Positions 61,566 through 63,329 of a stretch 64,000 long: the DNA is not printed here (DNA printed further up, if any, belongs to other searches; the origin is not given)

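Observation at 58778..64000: Sulfation cluster: ASST-like protein, small membrane protein, membrane-anchored PAPS-type sulfotransferase, cysD and a fused cysNC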

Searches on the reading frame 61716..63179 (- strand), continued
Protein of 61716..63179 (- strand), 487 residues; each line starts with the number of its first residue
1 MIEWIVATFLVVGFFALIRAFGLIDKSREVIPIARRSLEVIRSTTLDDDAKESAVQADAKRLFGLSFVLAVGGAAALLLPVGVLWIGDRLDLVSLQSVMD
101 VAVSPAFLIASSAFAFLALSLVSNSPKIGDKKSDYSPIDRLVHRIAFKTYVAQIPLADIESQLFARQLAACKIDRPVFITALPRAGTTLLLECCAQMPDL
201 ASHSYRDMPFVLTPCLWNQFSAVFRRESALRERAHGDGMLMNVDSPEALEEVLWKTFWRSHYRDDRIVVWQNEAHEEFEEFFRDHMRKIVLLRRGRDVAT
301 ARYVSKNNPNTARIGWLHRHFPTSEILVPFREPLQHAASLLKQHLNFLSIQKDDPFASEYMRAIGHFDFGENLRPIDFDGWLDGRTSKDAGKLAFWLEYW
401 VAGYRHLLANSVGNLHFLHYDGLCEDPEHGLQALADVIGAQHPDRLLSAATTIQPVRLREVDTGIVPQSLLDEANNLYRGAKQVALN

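Call 41: find_homologous_proteins(query=A3, max_evalue=0.00001)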
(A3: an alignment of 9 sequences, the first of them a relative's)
Query A3 (9 sequences) (439 aa, profile of the alignment): 1433 proteins with E <= 0.00001 among 8000 candidates; the best 120 are listed.
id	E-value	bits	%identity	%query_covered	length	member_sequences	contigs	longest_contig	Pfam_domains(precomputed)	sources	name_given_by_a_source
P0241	1.9e-234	796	53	98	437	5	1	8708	PF14269.13,PF05935.18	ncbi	-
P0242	4.1e-230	782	53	98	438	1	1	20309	PF14269.13,PF05935.18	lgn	-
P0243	5.2e-230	781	51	95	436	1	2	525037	PF14269.13,PF05935.18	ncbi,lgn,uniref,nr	ncbi:arylsulfotransferase family protein [Pleurocapsa sp. PCC 7319]|uniref:arylsulfotransferase fami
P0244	7.6e-229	778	54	98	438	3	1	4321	PF14269.13,PF05935.18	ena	-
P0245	8.7e-229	777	52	98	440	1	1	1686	PF14269.13,PF05935.18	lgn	-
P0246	5.7e-228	775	53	98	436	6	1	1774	PF14269.13,PF05935.18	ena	-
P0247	1.3e-227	773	56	95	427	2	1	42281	PF14269.13,PF05935.18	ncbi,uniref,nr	ncbi:arylsulfotransferase family protein [Hyella patelloides]|uniref:arylsulfotransferase family pro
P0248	4.0e-227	772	53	98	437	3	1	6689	PF14269.13,PF05935.18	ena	-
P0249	7.6e-227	771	52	98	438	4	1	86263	PF14269.13,PF05935.18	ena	-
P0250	7.9e-227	771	54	98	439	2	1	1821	PF14269.13,PF05935.18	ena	-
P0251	2.1e-226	769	53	98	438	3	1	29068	PF14269.13,PF05935.18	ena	-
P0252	7.9e-226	768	52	98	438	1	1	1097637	PF14269.13,PF05935.18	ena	-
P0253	1.3e-225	767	55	94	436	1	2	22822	PF14269.13,PF05935.18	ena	-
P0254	1.8e-225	766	53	98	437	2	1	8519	PF14269.13,PF05935.18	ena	-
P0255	3.2e-225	766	100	100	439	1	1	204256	PF14269.13,PF05935.18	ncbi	-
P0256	1.0e-224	764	52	98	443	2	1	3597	PF14269.13,PF05935.18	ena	-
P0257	4.0e-224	762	54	98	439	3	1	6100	PF14269.13,PF05935.18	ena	-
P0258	4.3e-224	762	52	98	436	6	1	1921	PF14269.13,PF05935.18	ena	-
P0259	7.7e-224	761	52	98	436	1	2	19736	PF14269.13,PF05935.18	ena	-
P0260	1.6e-223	760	52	98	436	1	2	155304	PF14269.13,PF05935.18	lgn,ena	-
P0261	1.6e-223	760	52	98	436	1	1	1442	PF14269.13,PF05935.18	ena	-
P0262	1.7e-223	760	56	96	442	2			PF14269.13,PF05935.18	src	-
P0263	2.7e-223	759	53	99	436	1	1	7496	PF14269.13,PF05935.18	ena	-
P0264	4.0e-223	759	51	98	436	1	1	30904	PF14269.13,PF05935.18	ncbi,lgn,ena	ncbi:MAG: arylsulfotransferase family protein [Pleurocapsa sp.]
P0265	6.0e-223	758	52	98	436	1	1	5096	PF14269.13,PF05935.18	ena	-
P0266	7.4e-223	758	52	98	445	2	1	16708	PF14269.13,PF05935.18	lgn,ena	-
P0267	8.5e-223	758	52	98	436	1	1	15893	PF14269.13,PF05935.18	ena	-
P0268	1.2e-222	757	54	99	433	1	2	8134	PF14269.13,PF05935.18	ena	-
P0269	2.0e-222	756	51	99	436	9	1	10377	PF14269.13,PF05935.18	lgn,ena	-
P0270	7.4e-222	755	55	98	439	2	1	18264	PF14269.13,PF05935.18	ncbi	-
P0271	1.2e-221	754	54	99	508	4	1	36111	PF14269.13,PF05935.18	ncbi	-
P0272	1.2e-221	754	51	98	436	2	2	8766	PF14269.13,PF05935.18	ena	-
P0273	1.6e-221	753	55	98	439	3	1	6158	PF14269.13,PF05935.18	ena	-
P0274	2.3e-221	753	50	98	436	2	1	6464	PF14269.13,PF05935.18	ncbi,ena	-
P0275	4.6e-221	752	51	98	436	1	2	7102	PF14269.13,PF05935.18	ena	-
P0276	1.1e-220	751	52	98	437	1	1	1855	PF14269.13,PF05935.18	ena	-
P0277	1.4e-220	750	55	98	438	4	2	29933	PF14269.13,PF05935.18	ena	-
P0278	1.6e-220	750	61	98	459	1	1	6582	PF14269.13,PF05935.18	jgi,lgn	-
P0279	1.8e-220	750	51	98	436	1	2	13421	PF14269.13,PF05935.18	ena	-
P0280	2.8e-220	749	56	97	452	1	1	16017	PF14269.13,PF05935.18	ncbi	-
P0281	1.5e-218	744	63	98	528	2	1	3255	PF14269.13,PF05935.18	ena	-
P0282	1.5e-218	744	51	99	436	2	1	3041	PF14269.13,PF05935.18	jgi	-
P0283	1.8e-218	743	52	96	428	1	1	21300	PF14269.13,PF05935.18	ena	-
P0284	3.0e-217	739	54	95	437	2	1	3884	PF14269.13,PF05935.18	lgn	-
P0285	3.7e-217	739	51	99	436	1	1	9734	PF14269.13,PF05935.18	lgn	-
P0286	4.6e-217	739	54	99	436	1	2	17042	PF14269.13,PF05935.18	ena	-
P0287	1.2e-216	737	52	98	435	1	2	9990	PF14269.13,PF05935.18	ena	-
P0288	2.1e-216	737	67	99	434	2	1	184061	PF14269.13,PF05935.18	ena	-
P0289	2.1e-216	737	52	98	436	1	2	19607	PF14269.13,PF05935.18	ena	-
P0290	6.4e-216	735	55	98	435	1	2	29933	PF14269.13,PF05935.18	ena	-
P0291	7.8e-216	735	64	99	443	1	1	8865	PF14269.13,PF05935.18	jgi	jgi:hypothetical protein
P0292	1.1e-215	734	66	98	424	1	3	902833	PF14269.13,PF05935.18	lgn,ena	-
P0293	1.4e-215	734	49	97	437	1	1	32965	PF14269.13,PF05935.18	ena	-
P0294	2.0e-215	733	66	99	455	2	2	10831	PF14269.13,PF05935.18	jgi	jgi:hypothetical protein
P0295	3.0e-215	733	51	98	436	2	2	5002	PF14269.13,PF05935.18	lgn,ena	-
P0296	9.9e-215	731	52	98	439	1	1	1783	PF14269.13,PF05935.18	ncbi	-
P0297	9.0e-214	728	54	98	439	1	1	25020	PF14269.13,PF05935.18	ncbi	ncbi:MAG: arylsulfotransferase family protein [Pleurocapsa sp.]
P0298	1.2e-213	727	54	98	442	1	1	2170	PF14269.13,PF05935.18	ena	-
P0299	1.9e-213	727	54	98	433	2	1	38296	PF14269.13,PF05935.18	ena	-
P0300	3.9e-213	726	56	98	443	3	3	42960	PF14269.13,PF05935.18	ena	-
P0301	5.5e-213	725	53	98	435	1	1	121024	PF14269.13,PF05935.18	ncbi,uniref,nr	ncbi:arylsulfotransferase family protein [Myxosarcina sp. GI1]|uniref:arylsulfotransferase family pr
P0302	2.1e-212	723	54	93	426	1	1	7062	PF14269.13,PF05935.18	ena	-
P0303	5.1e-212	722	49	98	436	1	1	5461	PF14269.13,PF05935.18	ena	-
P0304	7.7e-212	721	57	97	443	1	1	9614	PF14269.13,PF05935.18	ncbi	ncbi:MAG: arylsulfotransferase family protein [Cyanobacteria bacterium P01_C01_bin.70]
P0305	5.4e-211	719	56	97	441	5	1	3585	PF14269.13,PF05935.18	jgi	jgi:hypothetical protein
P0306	6.0e-210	715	53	98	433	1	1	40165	PF14269.13,PF05935.18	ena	-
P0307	7.9e-210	715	57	98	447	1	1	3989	PF14269.13,PF05935.18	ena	-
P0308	1.4e-209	714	53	98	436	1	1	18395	PF14269.13,PF05935.18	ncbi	ncbi:MAG: arylsulfotransferase family protein [Cyanobacteria bacterium P01_G01_bin.19]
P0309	3.3e-209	713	62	98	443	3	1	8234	PF14269.13,PF05935.18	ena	-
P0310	4.8e-209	712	55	98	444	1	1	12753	PF14269.13,PF05935.18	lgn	-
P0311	1.5e-208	711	60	98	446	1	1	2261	PF14269.13,PF05935.18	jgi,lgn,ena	-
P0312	1.9e-208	710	62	97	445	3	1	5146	PF14269.13,PF05935.18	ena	-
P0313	2.2e-208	710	60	98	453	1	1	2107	PF14269.13,PF05935.18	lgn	-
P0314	5.1e-208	709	61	99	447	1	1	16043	PF14269.13,PF05935.18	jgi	-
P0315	6.4e-208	709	60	98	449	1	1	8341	PF14269.13,PF05935.18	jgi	jgi:hypothetical protein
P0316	9.3e-208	708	54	97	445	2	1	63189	PF14269.13,PF05935.18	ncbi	ncbi:MAG: arylsulfotransferase family protein [Cyanobacteria bacterium P01_C01_bin.120]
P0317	1.0e-207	708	65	98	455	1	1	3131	PF14269.13,PF05935.18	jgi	-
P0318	1.2e-207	708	67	99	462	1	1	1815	PF14269.13,PF05935.18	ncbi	-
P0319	1.3e-207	708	53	98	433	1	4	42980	PF14269.13,PF05935.18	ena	-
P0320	1.8e-207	707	62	99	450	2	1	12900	PF14269.13,PF05935.18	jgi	jgi:hypothetical protein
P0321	2.3e-207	707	58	99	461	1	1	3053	PF14269.13,PF05935.18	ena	-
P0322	9.6e-207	705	65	98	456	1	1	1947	PF14269.13,PF05935.18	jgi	jgi:hypothetical protein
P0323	2.0e-206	704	52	96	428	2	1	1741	PF14269.13,PF05935.18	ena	-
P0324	4.6e-206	702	52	98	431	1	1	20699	PF14269.13,PF05935.18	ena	-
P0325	2.3e-205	700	59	97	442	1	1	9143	PF14269.13,PF05935.18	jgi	jgi:hypothetical protein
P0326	9.0e-205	698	64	97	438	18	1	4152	PF14269.13,PF05935.18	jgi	jgi:hypothetical protein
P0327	6.3e-204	695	58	97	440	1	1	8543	PF14269.13,PF05935.18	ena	-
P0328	9.3e-204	695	61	98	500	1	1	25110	PF14269.13,PF05935.18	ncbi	-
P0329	2.4e-203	693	58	98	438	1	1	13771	PF14269.13,PF05935.18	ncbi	-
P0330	4.1e-203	693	63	95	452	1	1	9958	PF14269.13,PF05935.18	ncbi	-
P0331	1.3e-202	691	53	99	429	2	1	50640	PF14269.13,PF05935.18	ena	-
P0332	2.5e-201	687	53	95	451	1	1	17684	PF14269.13,PF05935.18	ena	-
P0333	3.1e-201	687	56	98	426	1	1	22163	PF14269.13,PF05935.18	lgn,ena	-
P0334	2.3e-200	684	56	99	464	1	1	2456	PF14269.13,PF05935.18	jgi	-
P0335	3.5e-200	683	58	100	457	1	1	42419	PF14269.13,PF05935.18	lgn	-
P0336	6.1e-200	682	55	100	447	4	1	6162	PF14269.13,PF05935.18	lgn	-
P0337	1.3e-199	681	54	97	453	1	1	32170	PF14269.13,PF05935.18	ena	-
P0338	2.2e-199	680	58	90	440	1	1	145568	PF14269.13,PF05935.18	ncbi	ncbi:MAG: arylsulfotransferase family protein [Thermoleophilia bacterium]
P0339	3.1e-199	680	58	98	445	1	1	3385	PF14269.13,PF05935.18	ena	-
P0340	4.0e-199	680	57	98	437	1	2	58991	PF14269.13,PF05935.18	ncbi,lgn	-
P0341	4.7e-199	679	61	96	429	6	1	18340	PF14269.13,PF05935.18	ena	-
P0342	1.0e-198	678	57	99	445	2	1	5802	PF14269.13,PF05935.18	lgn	-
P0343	1.2e-198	678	64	93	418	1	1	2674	PF14269.13,PF05935.18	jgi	-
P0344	1.7e-198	678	56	98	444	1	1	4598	PF14269.13,PF05935.18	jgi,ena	-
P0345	2.2e-198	677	54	99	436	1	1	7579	PF14269.13,PF05935.18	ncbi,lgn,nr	ncbi:MAG: aryl-sulfate sulfotransferase [Pirellulales bacterium]|nr:aryl-sulfate sulfotransferase [P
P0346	8.0e-198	675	56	97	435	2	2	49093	PF14269.13,PF05935.18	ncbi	ncbi:MAG: arylsulfotransferase family protein [Planctomycetaceae bacterium]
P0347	1.1e-197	675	58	98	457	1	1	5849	PF14269.13,PF05935.18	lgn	-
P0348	1.6e-197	674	59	100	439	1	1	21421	PF14269.13,PF05935.18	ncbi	-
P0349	3.4e-197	673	56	99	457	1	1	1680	PF14269.13,PF05935.18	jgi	jgi:hypothetical protein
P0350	5.3e-197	673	54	99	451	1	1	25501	PF14269.13,PF05935.18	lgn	-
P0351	5.5e-197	673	62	98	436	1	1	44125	PF14269.13,PF05935.18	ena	-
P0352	3.8e-196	670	60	98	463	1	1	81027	PF14269.13,PF05935.18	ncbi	-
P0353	8.2e-196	669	59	97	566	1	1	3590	PF14269.13,PF05935.18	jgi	jgi:hypothetical protein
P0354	8.6e-196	669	58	97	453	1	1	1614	PF14269.13,PF05935.18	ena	-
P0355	9.7e-196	668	58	98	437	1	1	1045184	PF14269.13,PF05935.18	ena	-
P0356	1.4e-195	668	57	98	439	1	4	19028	PF14269.13,PF05935.18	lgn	-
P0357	1.6e-195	668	65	91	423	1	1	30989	PF14269.13,PF05935.18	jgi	jgi:hypothetical protein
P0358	1.7e-195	668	56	99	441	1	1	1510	PF14269.13,PF05935.18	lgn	-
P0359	6.8e-195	666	55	98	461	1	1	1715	PF14269.13,PF05935.18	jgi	jgi:hypothetical protein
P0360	8.6e-195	665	57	98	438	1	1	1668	PF14269.13,PF05935.18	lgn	-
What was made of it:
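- Tried and rejected: A second search with an alignment of locus-derived full-length proteins was needed (call 41).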

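Call 46: search_solved_structures(query=A4, max_evalue=10, show_alignments=3)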
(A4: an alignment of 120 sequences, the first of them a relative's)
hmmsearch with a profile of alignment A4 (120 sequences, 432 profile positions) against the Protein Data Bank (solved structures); distinct sequences matched with E-value up to 10: 7.
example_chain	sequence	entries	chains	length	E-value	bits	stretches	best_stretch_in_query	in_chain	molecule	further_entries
9kf6_A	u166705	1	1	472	0.0043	18.6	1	277-399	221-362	Sulfotransferase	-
9kf4_A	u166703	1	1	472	0.0074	17.9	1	277-399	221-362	Sulfotransferase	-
7ec7_A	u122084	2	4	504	0.065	14.7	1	270-353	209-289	Glycosyl transferase, group 1 family protein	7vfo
7ec1_A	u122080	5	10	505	0.065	14.7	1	270-353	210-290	Glycosyl transferase, group 1 family protein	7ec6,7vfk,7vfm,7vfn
7ec3_A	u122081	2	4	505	0.065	14.7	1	270-353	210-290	Glycosyl transferase, group 1 family protein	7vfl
9ck4_W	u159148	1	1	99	0.19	13.2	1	321-398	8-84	L9 epitope Scaffold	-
3no2_A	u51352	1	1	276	0.97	10.9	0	389-414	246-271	uncharacterized protein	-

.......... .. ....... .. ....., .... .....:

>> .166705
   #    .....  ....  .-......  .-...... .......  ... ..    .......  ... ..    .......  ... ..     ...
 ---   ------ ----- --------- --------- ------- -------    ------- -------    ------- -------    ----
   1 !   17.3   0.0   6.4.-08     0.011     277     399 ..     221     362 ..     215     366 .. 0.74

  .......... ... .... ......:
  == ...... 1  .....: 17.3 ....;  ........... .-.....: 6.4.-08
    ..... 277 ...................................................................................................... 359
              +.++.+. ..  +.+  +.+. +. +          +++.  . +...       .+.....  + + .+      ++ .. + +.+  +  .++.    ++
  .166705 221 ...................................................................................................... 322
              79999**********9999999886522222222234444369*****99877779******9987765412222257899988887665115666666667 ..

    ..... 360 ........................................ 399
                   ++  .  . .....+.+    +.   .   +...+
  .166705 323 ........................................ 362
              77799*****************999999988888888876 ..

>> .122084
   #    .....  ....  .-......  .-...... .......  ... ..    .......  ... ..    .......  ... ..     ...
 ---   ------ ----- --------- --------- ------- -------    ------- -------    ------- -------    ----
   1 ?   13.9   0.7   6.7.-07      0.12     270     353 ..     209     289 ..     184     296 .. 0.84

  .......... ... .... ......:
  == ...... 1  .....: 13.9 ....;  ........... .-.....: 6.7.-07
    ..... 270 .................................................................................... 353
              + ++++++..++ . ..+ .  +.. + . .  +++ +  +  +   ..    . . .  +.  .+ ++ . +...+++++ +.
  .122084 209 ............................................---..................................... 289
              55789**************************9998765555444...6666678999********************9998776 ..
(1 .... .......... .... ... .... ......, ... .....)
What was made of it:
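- On Arylsulfate sulfotransferase (ASST; PF05935/PF14269; E. coli ASST, Cpz4): SLRN to SGRN of Cpz4 is aligned by HMMER (call 46).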

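Call 47: find_encoding_contigs(protein=P0002, flank=10000, max_places=1)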
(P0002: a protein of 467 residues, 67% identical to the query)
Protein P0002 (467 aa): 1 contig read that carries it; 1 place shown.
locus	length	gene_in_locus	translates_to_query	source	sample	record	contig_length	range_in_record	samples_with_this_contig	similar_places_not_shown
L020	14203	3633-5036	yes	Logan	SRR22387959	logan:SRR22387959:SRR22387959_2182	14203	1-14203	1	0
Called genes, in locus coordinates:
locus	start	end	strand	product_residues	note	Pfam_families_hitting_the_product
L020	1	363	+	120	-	?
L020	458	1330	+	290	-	PF01634:HisG, PF08029:HisG_C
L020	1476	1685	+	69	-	PF11127:YgaP-like_TM (weak)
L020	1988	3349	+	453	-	PF05935:Arylsulfotrans, PF14269:Arylsulfotran_2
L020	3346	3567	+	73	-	-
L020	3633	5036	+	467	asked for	PF13469:Sulfotransfer_3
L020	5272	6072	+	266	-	PF00456:Transketolase_N, PF13292:DXP_synthase_N (weak), PF00676:E1_dh (weak)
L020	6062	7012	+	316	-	PF02779:Transket_pyr, PF02780:Transketolase_C, PF22613:Transketolase_C_1 (faint)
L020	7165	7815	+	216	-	PF00005:ABC_tran, PF13191:AAA_16 (faint), PF13304:AAA_21 (faint)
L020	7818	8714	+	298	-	PF18075:FtsX_ECD, PF02687:FtsX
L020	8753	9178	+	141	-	PF04304:DUF454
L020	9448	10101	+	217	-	PF02433:FixO (faint), PF00034:Cytochrom_C, PF13442:Cytochrome_CBB3, PF00034:Cytochrom_C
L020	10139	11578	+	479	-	PF00115:COX1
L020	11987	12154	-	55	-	-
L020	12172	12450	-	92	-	-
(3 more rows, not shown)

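Call 48: find_encoding_contigs(protein=P0006, flank=10000, max_places=1)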
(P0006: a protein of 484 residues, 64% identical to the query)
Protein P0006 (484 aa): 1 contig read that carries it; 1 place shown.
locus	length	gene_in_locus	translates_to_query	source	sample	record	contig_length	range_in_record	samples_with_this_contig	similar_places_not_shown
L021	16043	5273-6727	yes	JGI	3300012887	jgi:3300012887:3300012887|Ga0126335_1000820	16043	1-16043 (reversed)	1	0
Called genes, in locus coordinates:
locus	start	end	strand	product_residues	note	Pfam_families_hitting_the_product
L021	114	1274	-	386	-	PF04055:Radical_SAM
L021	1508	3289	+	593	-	PF13176:TPR_7 (faint), PF13432:TPR_16 (weak), PF13424:TPR_12, PF13414:TPR_11 (weak), PF00515:TPR_1, PF07719:TPR_2 (weak), PF13181:TPR_8 (weak), PF13424:TPR_12 (weak), +6 more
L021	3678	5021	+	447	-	PF05935:Arylsulfotrans, PF14269:Arylsulfotran_2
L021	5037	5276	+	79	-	-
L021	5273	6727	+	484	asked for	PF13469:Sulfotransfer_3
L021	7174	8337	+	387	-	PF01969:Ni_insertion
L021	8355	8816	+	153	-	PF04608:PgpA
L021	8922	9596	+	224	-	PF10502:Peptidase_S26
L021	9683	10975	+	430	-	PF07969:Amidohydro_3 (faint), PF01979:Amidohydro_1, PF12890:DHOase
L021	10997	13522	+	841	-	PF13414:TPR_11 (weak), PF13424:TPR_12, PF13432:TPR_16 (weak), PF13414:TPR_11, PF13424:TPR_12, PF13432:TPR_16, PF14559:TPR_19, PF13424:TPR_12 (weak), +22 more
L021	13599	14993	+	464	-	PF00072:Response_reg, PF07728:AAA_5 (faint), PF00158:Sigma54_activat, PF14532:Sigma54_activ_2, PF25601:AAA_lid_14, PF02954:HTH_8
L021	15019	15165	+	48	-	-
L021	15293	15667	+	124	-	PF07963:N_methyl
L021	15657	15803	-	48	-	-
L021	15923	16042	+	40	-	?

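Call 49: find_encoding_contigs(protein=P0034, flank=10000, max_places=1)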
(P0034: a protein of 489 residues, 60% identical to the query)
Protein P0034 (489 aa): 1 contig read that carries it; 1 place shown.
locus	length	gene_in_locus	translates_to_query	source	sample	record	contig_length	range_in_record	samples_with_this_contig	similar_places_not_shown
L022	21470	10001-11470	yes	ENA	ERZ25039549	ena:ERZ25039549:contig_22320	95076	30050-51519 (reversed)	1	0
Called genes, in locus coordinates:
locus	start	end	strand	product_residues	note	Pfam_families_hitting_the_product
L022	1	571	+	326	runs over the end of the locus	PF02388:FemAB (faint), PF13480:Acetyltransf_6 (weak)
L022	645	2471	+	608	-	PF15632:ATPgrasp_Ter, PF01451:LMWPc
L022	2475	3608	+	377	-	PF02388:FemAB (faint), PF13480:Acetyltransf_6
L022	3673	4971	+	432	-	PF01041:DegT_DnrJ_EryC1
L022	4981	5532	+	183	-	PF25084:LbH_EIF2B (faint), PF25087:GMPPB_C (faint), PF00132:Hexapep, PF14602:Hexapep_2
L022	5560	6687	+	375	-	PF13439:Glyco_transf_4, PF13477:Glyco_trans_4_2, PF13579:Glyco_trans_4_4, PF00534:Glycos_transf_1, PF13692:Glyco_trans_1_4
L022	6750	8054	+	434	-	PF13439:Glyco_transf_4, PF00534:Glycos_transf_1 (weak)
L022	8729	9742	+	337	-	PF05935:Arylsulfotrans, PF14269:Arylsulfotran_2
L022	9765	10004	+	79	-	-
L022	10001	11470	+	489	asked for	PF13469:Sulfotransfer_3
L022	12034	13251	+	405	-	PF14690:Zn_ribbon_ISL3, PF13542:HTH_Tnp_ISL3, PF01610:DDE_Tnp_ISL3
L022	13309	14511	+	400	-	PF04932:Wzy_C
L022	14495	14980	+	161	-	-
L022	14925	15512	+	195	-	PF00534:Glycos_transf_1, PF13692:Glyco_trans_1_4 (weak)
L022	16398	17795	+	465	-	PF27533:CapK_C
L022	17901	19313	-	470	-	PF20042:DUF6444, PF03050:DDE_Tnp_IS66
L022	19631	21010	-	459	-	-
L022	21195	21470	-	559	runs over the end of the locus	PF22842:Pel9A-like_beta_helix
